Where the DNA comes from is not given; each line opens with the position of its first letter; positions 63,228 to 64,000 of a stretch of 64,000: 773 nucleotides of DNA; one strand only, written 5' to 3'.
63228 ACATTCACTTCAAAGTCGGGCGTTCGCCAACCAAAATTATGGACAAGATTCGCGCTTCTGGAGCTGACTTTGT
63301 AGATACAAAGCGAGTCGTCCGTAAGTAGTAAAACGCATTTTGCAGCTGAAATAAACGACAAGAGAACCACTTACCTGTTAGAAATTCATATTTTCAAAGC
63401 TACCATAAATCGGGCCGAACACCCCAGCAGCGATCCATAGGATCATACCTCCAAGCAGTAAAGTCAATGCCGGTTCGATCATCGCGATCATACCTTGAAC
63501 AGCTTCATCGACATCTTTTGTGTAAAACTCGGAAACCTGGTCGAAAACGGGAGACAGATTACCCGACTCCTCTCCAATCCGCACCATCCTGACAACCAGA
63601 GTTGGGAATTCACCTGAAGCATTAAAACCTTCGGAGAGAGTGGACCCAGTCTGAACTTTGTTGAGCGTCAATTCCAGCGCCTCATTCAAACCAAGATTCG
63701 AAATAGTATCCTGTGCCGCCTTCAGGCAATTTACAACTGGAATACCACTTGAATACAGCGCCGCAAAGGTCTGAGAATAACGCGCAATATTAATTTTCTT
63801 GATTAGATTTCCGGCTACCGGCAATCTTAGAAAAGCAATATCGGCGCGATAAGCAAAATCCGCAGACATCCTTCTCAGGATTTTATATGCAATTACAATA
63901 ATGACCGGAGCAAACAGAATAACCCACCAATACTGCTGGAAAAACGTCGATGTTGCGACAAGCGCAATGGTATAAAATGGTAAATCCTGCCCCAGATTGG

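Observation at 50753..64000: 13-gene type IV pilus-like supercluster with an unusual parts list in an alphaproteobacterial backbone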

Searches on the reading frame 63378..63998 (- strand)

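Call 7: search_protein_families(library=pfam, max_evalue=0.01, proteins=[window:63378-63998:-])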
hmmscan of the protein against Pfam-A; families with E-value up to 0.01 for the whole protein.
window:63378-63998:- (206 aa): 1 family
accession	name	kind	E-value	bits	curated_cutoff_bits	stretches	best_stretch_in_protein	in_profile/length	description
PF00482.28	T2SSF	-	2.8e-25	89.2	25.2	1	75-194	2-123/125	Type II secretion system (T2SS), protein F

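Call 9: search_protein_families(library=ncbifam, max_evalue=0.01, proteins=[window:63378-63998:-])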
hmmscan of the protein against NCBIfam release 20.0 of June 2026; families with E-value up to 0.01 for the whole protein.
window:63378-63998:- (206 aa): 6 families
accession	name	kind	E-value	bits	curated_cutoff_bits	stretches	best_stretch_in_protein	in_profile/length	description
TIGR02120.1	GspF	equivalog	2.1e-50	172.2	424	1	2-197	200-394/401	type II secretion system inner membrane protein GspF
NF052607.1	T4PiliAsmPilCThrm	equivalog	2.9e-43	148.5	700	1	2-199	203-399/406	type IV pilus assembly protein PilC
NF052606.1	T4PiliAsmPilCMyx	equivalog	1e-34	120.1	700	1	2-201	217-415/419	type IV pilus assembly protein PilC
NF047826.1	T3SSXpsF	equivalog_domain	6.9e-34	117.3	650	1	3-199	204-399/405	type II secretion system protein XpsF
NF007861.0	PRK10573.1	equivalog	2.6e-31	109.1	401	1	5-198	199-392/401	protein transport protein HofC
NF041012.2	T4P_ComGB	equivalog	1.8e-18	67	240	1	12-200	144-330/332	competence type IV pilus assembly protein ComGB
